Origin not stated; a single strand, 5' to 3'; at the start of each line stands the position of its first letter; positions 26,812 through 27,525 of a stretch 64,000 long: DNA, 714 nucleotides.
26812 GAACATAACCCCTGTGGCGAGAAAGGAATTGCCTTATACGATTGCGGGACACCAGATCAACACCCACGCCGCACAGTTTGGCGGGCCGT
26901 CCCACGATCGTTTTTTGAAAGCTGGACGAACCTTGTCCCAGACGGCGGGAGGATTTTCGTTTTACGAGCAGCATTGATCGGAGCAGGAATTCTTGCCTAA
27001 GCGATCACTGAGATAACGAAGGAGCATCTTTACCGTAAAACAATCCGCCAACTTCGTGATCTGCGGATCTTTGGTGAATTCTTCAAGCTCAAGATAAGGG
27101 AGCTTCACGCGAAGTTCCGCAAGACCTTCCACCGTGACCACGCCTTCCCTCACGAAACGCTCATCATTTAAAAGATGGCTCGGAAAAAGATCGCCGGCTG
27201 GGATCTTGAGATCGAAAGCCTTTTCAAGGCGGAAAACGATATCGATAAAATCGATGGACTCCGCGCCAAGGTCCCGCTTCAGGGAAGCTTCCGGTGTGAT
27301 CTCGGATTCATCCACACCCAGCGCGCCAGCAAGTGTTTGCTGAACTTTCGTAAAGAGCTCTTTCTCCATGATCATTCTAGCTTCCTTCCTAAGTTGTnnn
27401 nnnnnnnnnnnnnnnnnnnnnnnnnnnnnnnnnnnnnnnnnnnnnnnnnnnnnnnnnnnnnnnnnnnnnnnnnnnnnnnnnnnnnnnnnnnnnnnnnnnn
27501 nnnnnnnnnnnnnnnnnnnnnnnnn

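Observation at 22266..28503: Compact type II PKS/FAS-like specialised-lipid operon with KS/CLF pair, two dehydratases, dedicated ACP and PPTase, a methyltransferase and reductive (thioester reductase) release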

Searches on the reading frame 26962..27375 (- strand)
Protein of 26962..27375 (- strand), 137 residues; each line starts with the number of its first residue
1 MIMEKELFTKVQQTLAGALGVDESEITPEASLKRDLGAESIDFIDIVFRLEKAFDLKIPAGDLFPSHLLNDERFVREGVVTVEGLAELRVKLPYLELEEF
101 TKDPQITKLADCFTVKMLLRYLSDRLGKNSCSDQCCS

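Call 4: search_protein_families(library=pfam, proteins=[window:26962-27375:-], max_evalue=0.01)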
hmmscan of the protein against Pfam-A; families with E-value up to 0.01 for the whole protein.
window:26962-27375:- (137 aa): 1 family
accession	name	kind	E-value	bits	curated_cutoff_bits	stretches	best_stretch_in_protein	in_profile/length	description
PF00550.31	PP-binding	-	3.2e-12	47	20.8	1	10-64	2-55/67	Phosphopantetheine attachment site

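Call 5: search_protein_families(library=ncbifam, proteins=[window:26962-27375:-], max_evalue=0.01)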
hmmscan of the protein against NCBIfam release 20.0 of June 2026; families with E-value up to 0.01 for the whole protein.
window:26962-27375:- (137 aa): 13 families
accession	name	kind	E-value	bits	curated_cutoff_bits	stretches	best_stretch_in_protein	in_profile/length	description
NF002148.0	PRK00982.1-2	subfamily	1.1e-15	57.2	71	1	4-62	2-60/79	acyl carrier protein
NF002150.0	PRK00982.1-4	subfamily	3.9e-15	55.9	66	1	4-61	3-60/80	acyl carrier protein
TIGR00517.1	acyl_carrier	equivalog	1.8e-12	47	70.45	1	5-59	2-56/77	acyl carrier protein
NF002151.0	PRK00982.1-5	equivalog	1.1e-11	44.7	92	1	7-60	4-57/78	acyl carrier protein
NF002149.0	PRK00982.1-3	equivalog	1.8e-11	43.8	106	1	9-60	6-57/78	acyl carrier protein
NF005079.0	PRK06508.1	equivalog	1.4e-10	41.4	83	1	7-60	4-57/93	acyl carrier protein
NF006031.0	PRK08172.1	equivalog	2.9e-09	37.4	76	1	4-63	2-61/82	acyl carrier protein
NF003757.0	PRK05350.1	equivalog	9.7e-09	35.3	65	1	3-60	3-60/83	acyl carrier protein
NF009104.0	PRK12449.1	equivalog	1.7e-08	34.3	70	1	4-62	3-61/80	acyl carrier protein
NF002147.0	PRK00982.1-1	equivalog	3.6e-07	29.9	84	1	3-63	4-64/83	acyl carrier protein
NF040636.1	AcpM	exception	1.5e-06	28.1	146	1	5-64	4-63/93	meromycolate extension acyl carrier protein AcpM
NF058660.1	cispen_ACP_AmcB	equivalog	4.8e-06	26.7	80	1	20-68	17-65/80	cispentacin biosynthesis acyl carrier protein AmcB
NF005502.0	PRK07117.1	equivalog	0.00014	22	79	1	20-63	20-62/82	acyl carrier protein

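Call 54: find_homologous_proteins(query=window:26962-27375:-, max_evalue=0.001)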
Query window:26962-27375:- (137 aa): 3502 proteins with E <= 0.001 among 3526 candidates; the best 120 are listed.
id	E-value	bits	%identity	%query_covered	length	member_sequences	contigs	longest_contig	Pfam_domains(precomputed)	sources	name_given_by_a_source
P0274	2.8e-83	294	100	100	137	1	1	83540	PF00550.32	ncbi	ncbi:MAG: phosphopantetheine-binding protein [Candidatus Omnitrophota bacterium]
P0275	7.1e-81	286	96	100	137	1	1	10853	PF00550.32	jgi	jgi:acyl carrier protein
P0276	3.7e-80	284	96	100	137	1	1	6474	PF00550.32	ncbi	-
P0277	3.8e-80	284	96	100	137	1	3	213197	PF00550.32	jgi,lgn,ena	-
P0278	4.7e-80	283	96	100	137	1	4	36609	PF00550.32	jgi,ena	jgi:acyl carrier protein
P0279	5.5e-80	283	96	100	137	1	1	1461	PF00550.32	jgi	jgi:acyl carrier protein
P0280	9.3e-80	283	94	100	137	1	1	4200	PF00550.32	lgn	-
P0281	1.4e-79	282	96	100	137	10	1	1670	PF00550.32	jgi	jgi:acyl carrier protein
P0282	3.4e-79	281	95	100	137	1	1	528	PF00550.32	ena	-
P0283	5.2e-79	280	94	100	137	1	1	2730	PF00550.32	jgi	-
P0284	5.6e-79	280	95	100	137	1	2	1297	PF00550.32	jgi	jgi:acyl carrier protein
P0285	7.2e-79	280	94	100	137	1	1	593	PF00550.32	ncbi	-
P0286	1.1e-78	279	94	100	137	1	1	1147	PF00550.32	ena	-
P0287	1.4e-78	279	93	100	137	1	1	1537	PF00550.32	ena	-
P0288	1.8e-78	278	93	100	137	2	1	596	PF00550.32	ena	-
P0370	1.1e-57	211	74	97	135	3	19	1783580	PF00550.32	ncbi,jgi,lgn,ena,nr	ncbi:MAG: Acyl carrier protein [Candidatus Omnitrophica bacterium ADurb.Bin292]|jgi:acyl carrier pro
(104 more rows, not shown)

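Call 64: predict_structure(alignment_id=A3)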
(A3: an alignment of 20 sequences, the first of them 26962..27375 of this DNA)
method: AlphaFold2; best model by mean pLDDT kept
length: 137 residues; sequences in the alignment: 20
mean_pLDDT: 86.4   pTM: 0.78
mean pLDDT of the five models: 86.4, 85.4, 85.3, 83.7, 82.2
residues with pLDDT >= 90: 85; 70-90: 40; 50-70: 5; < 50: 7
segments of 3 or more residues with pLDDT < 50: 131-137
pLDDT, mean of each block of 10 residues (from residue 1): 84 94 95 90 88 90 79 90 92 90 90 93 79 43
secondary structure, 60 per line:
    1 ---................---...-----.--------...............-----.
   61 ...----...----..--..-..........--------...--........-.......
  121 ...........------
elements in order: H4-19 H40-54 H60-63 H82-91 H106-112 H115-131

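Call 69: fold_search(model_id=the predicted structure, library=pdb)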
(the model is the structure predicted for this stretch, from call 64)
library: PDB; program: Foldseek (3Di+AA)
matches with E <= 10: 383; with E <= 0.001: 0
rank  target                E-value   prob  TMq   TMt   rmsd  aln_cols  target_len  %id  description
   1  8jfh_E                1.3e-03  1.00  0.46  0.78   5.4       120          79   22  Crystal structure of 3-oxoacyl-ACP reductase FabG in complex with NADP+ and 3-keto-octanoyl-ACP from Helicobacter pylo (released 2023-11-15)
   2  9a4c_A                1.5e-03  1.00  0.50  0.86   3.6       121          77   22  Integrative model of ACP-HEPS2 by crosslinking MS and deep learning (released 2024-09-18)
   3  1x3o                  1.5e-03  1.00  0.51  0.85   5.5       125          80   23  Crystal structure of the acyl carrier protein from thermus thermophilus HB8 (released 2006-05-16)
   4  4zjb_G                1.5e-03  1.00  0.48  0.80   5.3       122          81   21  Crystal structure of (3R)-Hydroxyacyl-Acyl Carrier Protein Dehydratase(FabZ) in complex with holo-ACP from Helicobacte (released 2016-11-02)
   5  6lvu_A                1.6e-03  1.00  0.42  0.71   1.2        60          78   43  Crystal structure of apo acyl carrier protein from Thermotoga maritima (released 2020-04-22)
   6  5h9h_B                1.7e-03  1.00  0.45  0.79   5.5       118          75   21  holo acyl carrier protein (holo-ACP) from Helicobacter pylori (released 2016-12-28)
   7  1l0h                  1.8e-03  1.00  0.39  0.68   1.0        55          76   38  CRYSTAL STRUCTURE OF BUTYRYL-ACP FROM E.COLI (released 2003-02-11)
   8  2eht                  2.2e-03  1.00  0.46  0.79   5.6       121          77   23  Crystal structure of acyl carrier protein from Aquifex aeolicus (form 2) (released 2007-09-11)
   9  9ka6_C                2.3e-03  1.00  0.40  0.70   0.9        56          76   38  Crystal structure of beta-ketoacyl-ACP synthase FabH C112Q in complex with acyl-ACP from E. coli (released 2025-09-10)
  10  7e1s_B                2.3e-03  1.00  0.44  0.81   4.1       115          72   23  Crystal structure of dehydrogenase/isomerase FabX from Helicobacter pylori in complex with octanoyl-ACP (released 2021-12-01)
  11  8jfh_F                2.4e-03  1.00  0.47  0.79   4.8       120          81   23  Crystal structure of 3-oxoacyl-ACP reductase FabG in complex with NADP+ and 3-keto-octanoyl-ACP from Helicobacter pylo (released 2023-11-15)
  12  3eje_E                2.4e-03  1.00  0.44  0.77   5.7       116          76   22  Crystal Structure of P450BioI in complex with octadec-9Z-enoic acid ligated Acyl Carrier Protein (released 2008-10-07)
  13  7pdi                  2.6e-03  1.00  0.48  0.79   4.1       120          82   22  Crystal structure of the holo-acyl carrier protein (holo-AcpP) from Pseudomonas putida KT2440. Produced as an apo/holo m (released 2021-08-18)
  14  3ejb_C                2.6e-03  1.00  0.44  0.76   5.1       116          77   23  Crystal Structure of P450BioI in complex with tetradecanoic acid ligated Acyl Carrier Protein (released 2008-10-07)
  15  8jfn_B                2.7e-03  1.00  0.39  0.67   1.1        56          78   39  Crystal structure of enoyl-ACP reductase FabI in complex with NAD+ and crotonyl-ACP from Helicobacter pylori (released 2023-11-15)
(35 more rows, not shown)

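Call 88: find_encoding_contigs(protein=P0370, flank=10000, max_places=2)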
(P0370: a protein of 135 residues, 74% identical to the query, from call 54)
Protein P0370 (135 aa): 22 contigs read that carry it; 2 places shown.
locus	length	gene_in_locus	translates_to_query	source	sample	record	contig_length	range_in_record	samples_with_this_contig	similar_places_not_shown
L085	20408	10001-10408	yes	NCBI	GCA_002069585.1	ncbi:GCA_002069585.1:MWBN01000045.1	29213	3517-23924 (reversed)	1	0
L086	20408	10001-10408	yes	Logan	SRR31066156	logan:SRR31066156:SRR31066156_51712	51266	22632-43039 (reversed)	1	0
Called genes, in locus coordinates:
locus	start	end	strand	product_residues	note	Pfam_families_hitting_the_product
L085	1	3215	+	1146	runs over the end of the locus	PF02811:PHP, PF07733:DNA_pol3_alpha, PF17657:DNA_pol3_finger, PF14579:HHH_6, PF01336:tRNA_anti-codon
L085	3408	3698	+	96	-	PF18291:HU-HIG, PF00216:Bac_DNA_binding, PF18289:HU-CCDC81_euk_2 (weak)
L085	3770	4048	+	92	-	PF00313:CSD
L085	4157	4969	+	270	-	PF20260:PUA_4 (faint), PF04452:Methyltrans_RNA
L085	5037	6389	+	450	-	PF00919:UPF0004, PF04055:Radical_SAM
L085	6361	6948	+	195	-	PF02674:Colicin_V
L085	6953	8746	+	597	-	PF01807:Zn_ribbon_DnaG, PF08275:DNAG_N, PF01751:Toprim, PF13155:Toprim_2, PF13362:Toprim_3 (weak), PF13662:Toprim_4, PF10410:DnaB_bind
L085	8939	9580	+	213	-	PF13489:Methyltransf_23 (weak), PF08241:Methyltransf_11, PF13649:Methyltransf_25 (weak)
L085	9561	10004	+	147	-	PF07977:FabA, PF22818:ApeI-like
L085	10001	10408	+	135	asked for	PF00550:PP-binding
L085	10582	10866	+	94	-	PF01648:ACPS (weak)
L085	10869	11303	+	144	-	-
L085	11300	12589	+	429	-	PF00109:ketoacyl-synt, PF02801:Ketoacyl-synt_C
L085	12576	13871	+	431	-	PF00109:ketoacyl-synt, PF02801:Ketoacyl-synt_C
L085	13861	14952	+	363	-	PF01073:3Beta_HSD, PF01370:Epimerase, PF02719:Polysacc_synt_2 (weak), PF04321:RmlD_sub_bind (faint), PF07993:NAD_binding_4, PF08659:KR (faint), PF13460:NAD_binding_10 (faint)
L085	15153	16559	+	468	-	PF02310:B12-binding, PF04055:Radical_SAM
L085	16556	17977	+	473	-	PF02310:B12-binding, PF04055:Radical_SAM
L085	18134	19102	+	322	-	PF00535:Glycos_transf_2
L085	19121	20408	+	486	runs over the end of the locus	PF02310:B12-binding, PF04055:Radical_SAM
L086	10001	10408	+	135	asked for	PF00550:PP-binding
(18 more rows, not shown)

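Call 89: search_protein_families(library=ncbifam, proteins=[L085:15153-16559:+, L085:16556-17977:+, L085:19121-20407:+, L085:18134-19102:+], max_evalue=0.000001)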
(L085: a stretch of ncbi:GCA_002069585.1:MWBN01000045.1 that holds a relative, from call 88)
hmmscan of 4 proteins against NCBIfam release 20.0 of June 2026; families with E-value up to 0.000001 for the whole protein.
L085:15153-16559:+ (468 aa): 25 families
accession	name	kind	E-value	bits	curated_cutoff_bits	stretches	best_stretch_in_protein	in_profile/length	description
TIGR03471.1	HpnJ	equivalog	3.7e-62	210.7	577.6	1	31-447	31-445/472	hopanoid biosynthesis associated radical SAM protein HpnJ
TIGR02026.1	BchE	equivalog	1.7e-40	139.4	481.35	1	22-448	11-441/497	magnesium-protoporphyrin IX monomethyl ester anaerobic oxidative cyclase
NF033070.1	rSAM_AprD4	equivalog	1.3e-33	116.7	500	1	3-401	8-400/456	AprD4 family radical SAM diol-dehydratase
NF050148.1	rSAM_ApyD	equivalog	1.8e-27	96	750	1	47-390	38-392/645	RiPP biosynthesis radical SAM protein ApyD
TIGR04072.2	rSAM_ladder_B12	equivalog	7.2e-25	87.5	360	1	34-423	18-400/443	lipid biosynthesis B12-binding/radical SAM protein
TIGR04479.1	bcpD_PhpK_rSAM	subfamily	1.5e-24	86.3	600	1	139-372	187-412/504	PhpK family radical SAM P-methyltransferase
TIGR04014.1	B12_SAM_MJ_0865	equivalog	7.8e-23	80.9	360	1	65-389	29-356/434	methyl-coenzyme M reductase glutamine C-methyltransferase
NF038361.1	rSAM_Sden_1168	equivalog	1.1e-22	80.3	575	1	58-390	124-472/560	Sden_1168 family B12-binding radical SAM P-methyltransferase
TIGR03975.1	rSAM_ocin_1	subfamily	2.9e-21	75.6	281.85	1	59-366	113-427/606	RiPP maturation radical SAM C-methyltransferase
TIGR04013.1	B12_SAM_MJ_1487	hypoth_equivalog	2.8e-20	72.5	251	1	61-388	29-354/382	TIGR04013 family B12-binding domain/radical SAM domain-containing protein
TIGR04367.1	HpnR_B12_rSAM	equivalog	2.7e-17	62.5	650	1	34-406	22-386/490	hopanoid C-3 methylase HpnR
TIGR04385.1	B12_rSAM_cofa1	equivalog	7.3e-17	61.7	450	1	34-369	20-364/438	B12 lower ligand biosynthesis radical SAM protein BzaD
TIGR04295.1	B12_rSAM_oligo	hypoth_equivalog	9.7e-16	57.5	400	1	34-338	25-332/422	TIGR04295 family B12-binding domain-containing radical SAM protein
NF040542.1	rSAM_RCCLKC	equivalog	3.4e-12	46.3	450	1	95-370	67-351/423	arsinothricin biosynthesis radical SAM protein ArsL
TIGR03994.1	rSAM_HemZ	equivalog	6.9e-12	45.2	321.4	1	283-375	179-272/401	coproporphyrinogen dehydrogenase HemZ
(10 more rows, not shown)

L085:16556-17977:+ (473 aa): 23 families
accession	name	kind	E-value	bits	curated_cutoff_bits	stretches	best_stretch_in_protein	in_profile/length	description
TIGR02026.1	BchE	equivalog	4.7e-53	180.8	481.35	1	27-443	20-434/497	magnesium-protoporphyrin IX monomethyl ester anaerobic oxidative cyclase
TIGR03471.1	HpnJ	equivalog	1.4e-48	166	577.6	1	75-434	74-433/472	hopanoid biosynthesis associated radical SAM protein HpnJ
NF050148.1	rSAM_ApyD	equivalog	2.5e-45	155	750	1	26-361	22-362/645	RiPP biosynthesis radical SAM protein ApyD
TIGR04479.1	bcpD_PhpK_rSAM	subfamily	9.5e-36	123.2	600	1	58-372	99-416/504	PhpK family radical SAM P-methyltransferase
TIGR04014.1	B12_SAM_MJ_0865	equivalog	3.4e-34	118.4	360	1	98-407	68-379/434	methyl-coenzyme M reductase glutamine C-methyltransferase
TIGR04072.2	rSAM_ladder_B12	equivalog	1.3e-31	109.8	360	1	26-367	15-351/443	lipid biosynthesis B12-binding/radical SAM protein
NF033070.1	rSAM_AprD4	equivalog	2.5e-31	109.1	500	1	151-391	147-394/456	AprD4 family radical SAM diol-dehydratase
TIGR03975.1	rSAM_ocin_1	subfamily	1.5e-30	106.3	281.85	1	58-356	117-421/606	RiPP maturation radical SAM C-methyltransferase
TIGR04385.1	B12_rSAM_cofa1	equivalog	1.1e-29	103.9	450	1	29-362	20-361/438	B12 lower ligand biosynthesis radical SAM protein BzaD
TIGR04013.1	B12_SAM_MJ_1487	hypoth_equivalog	1.5e-28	99.8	251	1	61-387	34-357/382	TIGR04013 family B12-binding domain/radical SAM domain-containing protein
NF038361.1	rSAM_Sden_1168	equivalog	2.4e-27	95.7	575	1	63-387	134-473/560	Sden_1168 family B12-binding radical SAM P-methyltransferase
TIGR04367.1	HpnR_B12_rSAM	equivalog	5.8e-27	94.4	650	1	3-385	2-371/490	hopanoid C-3 methylase HpnR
NF033712.0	B12_rSAM_KedN5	subfamily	3.8e-23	81.5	700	1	63-355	56-360/624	KedN5 family methylcobalamin-dependent radical SAM C-methyltransferase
TIGR04295.1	B12_rSAM_oligo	hypoth_equivalog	1.4e-16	60.2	400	1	95-311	99-308/422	TIGR04295 family B12-binding domain-containing radical SAM protein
NF045585.1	rSAM_slr0320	equivalog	2e-15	56.3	775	1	197-366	238-410/511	photosystem II high light acclimation radical SAM protein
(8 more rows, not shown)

L085:19121-20407:+ (429 aa): 21 families
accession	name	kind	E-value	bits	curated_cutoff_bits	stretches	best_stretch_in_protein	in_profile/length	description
TIGR03471.1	HpnJ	equivalog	1.8e-95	320.6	577.6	1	2-424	2-410/472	hopanoid biosynthesis associated radical SAM protein HpnJ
TIGR02026.1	BchE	equivalog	7.1e-45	153.8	481.35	1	30-405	20-392/497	magnesium-protoporphyrin IX monomethyl ester anaerobic oxidative cyclase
TIGR04072.2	rSAM_ladder_B12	equivalog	1.1e-35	123.2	360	1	207-423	181-392/443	lipid biosynthesis B12-binding/radical SAM protein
TIGR04479.1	bcpD_PhpK_rSAM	subfamily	2.3e-34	118.7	600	1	148-382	193-413/504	PhpK family radical SAM P-methyltransferase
NF050148.1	rSAM_ApyD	equivalog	1.6e-30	106.1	750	1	65-401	67-394/645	RiPP biosynthesis radical SAM protein ApyD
TIGR04385.1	B12_rSAM_cofa1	equivalog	3.4e-28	99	450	1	31-374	19-360/438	B12 lower ligand biosynthesis radical SAM protein BzaD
TIGR04295.1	B12_rSAM_oligo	hypoth_equivalog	1.9e-24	86.1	400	1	30-422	23-401/422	TIGR04295 family B12-binding domain-containing radical SAM protein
NF038361.1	rSAM_Sden_1168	equivalog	3.3e-23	82.1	575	1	72-409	140-482/560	Sden_1168 family B12-binding radical SAM P-methyltransferase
TIGR04014.1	B12_SAM_MJ_0865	equivalog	1.7e-21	76.5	360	1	76-383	43-341/434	methyl-coenzyme M reductase glutamine C-methyltransferase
TIGR03975.1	rSAM_ocin_1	subfamily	1.5e-20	73.2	281.85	1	115-373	173-425/606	RiPP maturation radical SAM C-methyltransferase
TIGR04367.1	HpnR_B12_rSAM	equivalog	5.4e-20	71.4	650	1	32-331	22-307/490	hopanoid C-3 methylase HpnR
NF033712.0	B12_rSAM_KedN5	subfamily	7.4e-20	70.7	700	1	101-408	92-398/624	KedN5 family methylcobalamin-dependent radical SAM C-methyltransferase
TIGR04013.1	B12_SAM_MJ_1487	hypoth_equivalog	7.9e-20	71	251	1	65-397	35-354/382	TIGR04013 family B12-binding domain/radical SAM domain-containing protein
NF033070.1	rSAM_AprD4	equivalog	1.2e-19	70.6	500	1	185-404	174-394/456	AprD4 family radical SAM diol-dehydratase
NF045585.1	rSAM_slr0320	equivalog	1.8e-14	53.1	775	1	207-378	236-409/511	photosystem II high light acclimation radical SAM protein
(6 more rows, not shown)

L085:18134-19102:+ (322 aa): 2 families
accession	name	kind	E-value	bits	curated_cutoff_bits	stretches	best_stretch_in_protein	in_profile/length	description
TIGR04182.1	glyco_TIGR04182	equivalog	4.4e-16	59.1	325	1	11-311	2-281/293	S-layer glycoprotein N-glycosyltransferase AglJ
NF058614.1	PPMAGASynPpgS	equivalog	1.4e-11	44.3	370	1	11-212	2-198/226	polyprenyl-phospho-N-acetylgalactosaminyl synthase PpgS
